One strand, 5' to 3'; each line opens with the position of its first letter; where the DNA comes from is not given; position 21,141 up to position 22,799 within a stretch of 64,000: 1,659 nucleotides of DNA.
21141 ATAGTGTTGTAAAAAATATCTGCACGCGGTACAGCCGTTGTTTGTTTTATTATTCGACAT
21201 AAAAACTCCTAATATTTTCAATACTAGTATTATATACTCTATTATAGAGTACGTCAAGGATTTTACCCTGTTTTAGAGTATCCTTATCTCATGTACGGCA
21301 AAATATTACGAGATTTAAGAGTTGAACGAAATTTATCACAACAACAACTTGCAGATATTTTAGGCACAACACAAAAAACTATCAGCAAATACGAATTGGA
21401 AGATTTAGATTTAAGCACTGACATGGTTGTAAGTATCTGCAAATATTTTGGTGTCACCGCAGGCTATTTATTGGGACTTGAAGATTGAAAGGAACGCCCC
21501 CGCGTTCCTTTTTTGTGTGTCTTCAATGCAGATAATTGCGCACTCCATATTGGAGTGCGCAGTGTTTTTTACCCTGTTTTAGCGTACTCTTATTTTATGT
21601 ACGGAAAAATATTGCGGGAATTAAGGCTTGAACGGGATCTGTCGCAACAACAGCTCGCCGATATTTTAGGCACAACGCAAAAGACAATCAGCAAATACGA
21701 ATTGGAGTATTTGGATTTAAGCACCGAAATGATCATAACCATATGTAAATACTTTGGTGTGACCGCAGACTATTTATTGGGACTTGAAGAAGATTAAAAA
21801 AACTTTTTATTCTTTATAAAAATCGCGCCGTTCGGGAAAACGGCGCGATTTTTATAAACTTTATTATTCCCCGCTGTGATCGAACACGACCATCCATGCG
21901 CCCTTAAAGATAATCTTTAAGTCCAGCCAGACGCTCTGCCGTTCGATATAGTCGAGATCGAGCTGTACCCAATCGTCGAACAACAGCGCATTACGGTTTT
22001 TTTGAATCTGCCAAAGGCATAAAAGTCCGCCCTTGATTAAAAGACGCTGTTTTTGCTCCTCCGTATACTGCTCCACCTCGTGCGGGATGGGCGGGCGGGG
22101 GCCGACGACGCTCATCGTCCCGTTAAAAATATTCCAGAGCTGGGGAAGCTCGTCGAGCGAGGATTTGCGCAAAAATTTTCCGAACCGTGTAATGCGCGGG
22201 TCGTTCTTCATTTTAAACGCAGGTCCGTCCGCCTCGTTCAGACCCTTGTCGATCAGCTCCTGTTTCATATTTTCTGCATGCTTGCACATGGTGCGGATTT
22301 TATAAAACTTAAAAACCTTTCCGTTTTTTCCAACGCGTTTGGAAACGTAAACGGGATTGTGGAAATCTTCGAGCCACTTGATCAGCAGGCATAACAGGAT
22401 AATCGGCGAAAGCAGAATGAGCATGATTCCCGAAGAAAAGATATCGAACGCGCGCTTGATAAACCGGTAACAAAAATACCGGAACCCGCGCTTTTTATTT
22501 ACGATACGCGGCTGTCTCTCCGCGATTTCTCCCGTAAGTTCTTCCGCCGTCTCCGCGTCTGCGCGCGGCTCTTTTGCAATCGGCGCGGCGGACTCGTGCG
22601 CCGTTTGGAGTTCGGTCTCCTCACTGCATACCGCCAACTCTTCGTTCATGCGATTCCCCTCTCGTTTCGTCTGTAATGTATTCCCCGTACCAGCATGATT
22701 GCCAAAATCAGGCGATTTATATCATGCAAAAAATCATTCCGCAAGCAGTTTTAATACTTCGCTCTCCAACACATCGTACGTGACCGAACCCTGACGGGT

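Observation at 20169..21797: Second locus of the same theme: a 662-bp tandem duplication carrying Cys-protein/HTH divergent pairs with mosaic identity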

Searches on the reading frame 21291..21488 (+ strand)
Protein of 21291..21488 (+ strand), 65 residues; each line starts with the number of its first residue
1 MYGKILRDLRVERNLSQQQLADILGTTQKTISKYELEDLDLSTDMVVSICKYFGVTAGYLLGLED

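Call 6: search_protein_families(library=pfam, proteins=[window:21291-21488:+], max_evalue=0.1)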
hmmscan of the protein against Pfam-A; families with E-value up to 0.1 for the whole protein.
window:21291-21488:+ (65 aa): 16 families
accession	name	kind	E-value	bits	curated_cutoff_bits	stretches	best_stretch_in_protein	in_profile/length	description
PF12844.13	HTH_19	-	8.1e-15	54.9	30.2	1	3-64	1-62/64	Helix-turn-helix domain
PF01381.28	HTH_3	-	7.3e-14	52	23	1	6-60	1-55/55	Helix-turn-helix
PF13560.12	HTH_31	-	1.3e-08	35.5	27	1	4-56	4-57/64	Helix-turn-helix domain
PF13443.12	HTH_26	-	4e-06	27.4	22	1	6-64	2-61/63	Cro/C1-type HTH DNA-binding domain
PF13545.12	HTH_Crp_2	-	0.00016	22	27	1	10-33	18-41/70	Crp-like helix-turn-helix domain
PF04545.22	Sigma70_r4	-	0.005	16.8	24.1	1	9-33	15-39/50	Sigma-70, region 4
PF13412.12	HTH_24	-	0.0054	16.7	21.9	1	4-34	7-37/48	Winged helix-turn-helix DNA-binding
PF07308.18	DUF1456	-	0.0069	17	27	1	5-39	4-38/68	Protein of unknown function (DUF1456)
PF20432.4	Xre-like-HTH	-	0.0075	17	25.8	1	14-44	23-53/63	Antitoxin Xre-like helix-turn-helix domain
PF01047.28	MarR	-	0.012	15.9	24.6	1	4-33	7-36/59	MarR family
PF13744.12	HTH_37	-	0.021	15.1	27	1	4-39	21-56/80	Helix-turn-helix domain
PF08279.18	HTH_11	-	0.025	14.9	25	1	5-34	5-35/55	HTH domain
PF13413.12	HTH_25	-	0.048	13.9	24.6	1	5-40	1-36/62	Helix-turn-helix domain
PF22495.2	HTH_92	-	0.077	12.8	27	0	7-36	1-30/45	RsaL-like HTH domain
PF01022.26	HTH_5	-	0.086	13.2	22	0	5-33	7-34/47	Bacterial regulatory protein, arsR family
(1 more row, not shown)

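Call 9: search_protein_families(library=ncbifam, proteins=[window:21291-21488:+], max_evalue=1)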
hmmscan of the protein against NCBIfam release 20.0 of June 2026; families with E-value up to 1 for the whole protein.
window:21291-21488:+ (65 aa): 22 families
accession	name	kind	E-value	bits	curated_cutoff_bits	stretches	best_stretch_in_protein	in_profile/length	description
NF041951.1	phage_RstR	subfamily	1.5e-09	38.1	80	1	4-64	5-65/108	RstR family transcriptional repressor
NF003162.0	PRK04140.1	equivalog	3.1e-09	36.3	263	1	3-55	128-180/317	transcriptional regulator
TIGR03070.1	couple_hipB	subfamily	1.3e-08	34.6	71.65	1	3-55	4-56/58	type II toxin-antitoxin system Y4mF family antitoxin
NF041575.1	antitoxPezA_Strep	equivalog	2.1e-08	34.3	290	1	1-57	1-57/158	type II toxin-antitoxin system antitoxin PezA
TIGR03830.1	CxxCG_CxxCG_HTH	subfamily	9.4e-07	28.7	61.8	1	5-45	69-109/127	type II TA system antitoxin MqsA family protein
NF047948.1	male_kill_WMK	equivalog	2e-06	27.5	300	1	3-61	164-222/300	WO male-killing family protein Wmk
NF052239.1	antitox_spr1629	equivalog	2.6e-06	26.8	335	1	2-60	3-61/377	spr1629 family repressor/antitoxin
NF038139.1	Reg_Aceta_RamB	equivalog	5.5e-06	25.3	700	1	3-60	4-61/465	acetate metabolism transcriptional regulator RamB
TIGR02607.1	antidote_HigA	equivalog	6.7e-06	25.8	47.7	1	13-63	19-69/81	HigA family addiction module antitoxin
TIGR00270.2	TIGR00270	equivalog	6.4e-05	22.8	110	1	2-55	76-129/159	multiprotein bridging factor aMBF1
NF058600.1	TransRegSco1979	equivalog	0.00024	20.2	350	1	2-57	9-64/280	Sco1979 family transcriptional regulator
TIGR02937.1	sigma70-ECF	superfamily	0.0013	18.4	42.9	1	8-35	127-154/165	sigma-70 family RNA polymerase sigma factor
NF033788.1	HTH_metalloreg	subfamily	0.0056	16.5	55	1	4-33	15-44/77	metalloregulator ArsR/SmtB family transcription factor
NF049845.1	Xre_ParS_antitoxin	subfamily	0.0073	16.4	90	1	5-52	6-53/112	type II RES/Xre toxin-antitoxin system antitoxin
NF007257.0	PRK09706.1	subfamily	0.0075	16.1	101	1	3-52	7-56/135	transcriptional repressor DicA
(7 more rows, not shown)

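Call 10: search_protein_families(library=phrogs, proteins=[window:21291-21488:+], max_evalue=1)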
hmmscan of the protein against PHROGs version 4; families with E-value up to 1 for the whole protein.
window:21291-21488:+ (65 aa): 53 families (the best 25 are shown)
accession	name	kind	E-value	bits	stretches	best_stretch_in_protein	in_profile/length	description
phrog_8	-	transcription regulation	8.8e-16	59.3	1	3-65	78-140/346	transcriptional regulator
phrog_4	-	transcription regulation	2.6e-12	47.4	1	3-64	138-195/400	transcriptional repressor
phrog_2439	-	transcription regulation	2.1e-11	44.3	1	2-62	8-68/367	transcriptional regulator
phrog_3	-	transcription regulation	1.7e-10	42.2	1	2-62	89-147/430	transcriptional repressor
phrog_1373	-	transcription regulation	1.1e-09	39.5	1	6-57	68-119/166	transcriptional regulator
phrog_2967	-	transcription regulation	1.5e-08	35.4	1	4-64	13-73/225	transcriptional regulator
phrog_2339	-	DNA, RNA and nucleotide metabolism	2.5e-07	31.6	1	6-55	30-80/98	HTH DNA binding protein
phrog_7950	-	transcription regulation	7.3e-07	30.2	1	6-45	12-52/68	transcriptional repressor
phrog_5823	-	transcription regulation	4.3e-06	27.1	1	3-62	8-68/404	transcriptional regulator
phrog_7241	-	transcription regulation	2e-05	25.6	1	5-58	65-118/122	transcriptional regulator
phrog_2328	-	transcription regulation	4.7e-05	24.2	1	6-58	20-72/128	transcriptional repressor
phrog_1994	-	DNA, RNA and nucleotide metabolism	5e-05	24.3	1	6-64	4-62/170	DNA binding protein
phrog_5119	-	unknown function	0.00011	23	1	1-38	53-89/152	-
phrog_34939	-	unknown function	0.00016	22.4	1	6-63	14-72/280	-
phrog_1381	-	moron, auxiliary metabolic gene and host takeover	0.00016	22.1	1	3-64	14-76/264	plasmid antitoxin with HTH domain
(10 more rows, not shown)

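Call 54: search_protein_families(library=padloc, proteins=[window:21291-21488:+], max_evalue=0.01)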
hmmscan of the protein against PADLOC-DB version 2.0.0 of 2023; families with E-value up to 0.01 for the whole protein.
window:21291-21488:+ (65 aa): 13 families
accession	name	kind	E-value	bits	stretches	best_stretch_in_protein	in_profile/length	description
PDLC02926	HTH_VI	-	2.8e-10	38.3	1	1-61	1-61/92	-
PDLC03947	RmrA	-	2.1e-06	24.8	1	4-59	14-69/383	-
PDLC04142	capH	-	2.6e-06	26.4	1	4-63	9-68/103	capH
PDLC03954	RmrA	-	2.9e-06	24.5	1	2-62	11-71/380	-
PDLC03951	RmrA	-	3.7e-06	24.1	1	4-61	11-68/400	-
PDLC03945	RmrA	-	3.9e-06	24.3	1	2-60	3-61/394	-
PDLC03949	RmrA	-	3.8e-05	20.7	1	10-61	11-62/363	-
PDLC03665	Control_protein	-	5.2e-05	21.4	1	2-62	9-70/77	control protein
PDLC03952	RmrA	-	0.0002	18.3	1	6-53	27-74/395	-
PDLC03944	RmrA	-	0.00023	18.4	1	3-60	8-65/384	-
PDLC04133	mad1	-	0.00084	17.6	1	11-35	2-26/60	mads_1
PDLC03948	RmrA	-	0.0019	15.2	1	4-59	11-66/397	-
PDLC03671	Control_protein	-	0.0057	14.9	1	6-49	19-62/84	control protein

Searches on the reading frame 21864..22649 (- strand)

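Call 6: search_protein_families(library=pfam, proteins=[window:21864-22649:-], max_evalue=0.1)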
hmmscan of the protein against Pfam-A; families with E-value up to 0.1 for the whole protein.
window:21864-22649:- (261 aa): 1 family
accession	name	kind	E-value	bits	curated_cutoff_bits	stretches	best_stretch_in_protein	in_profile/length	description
PF02397.22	Bac_transf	-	4.3e-61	206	27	1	65-255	1-178/179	Bacterial sugar transferase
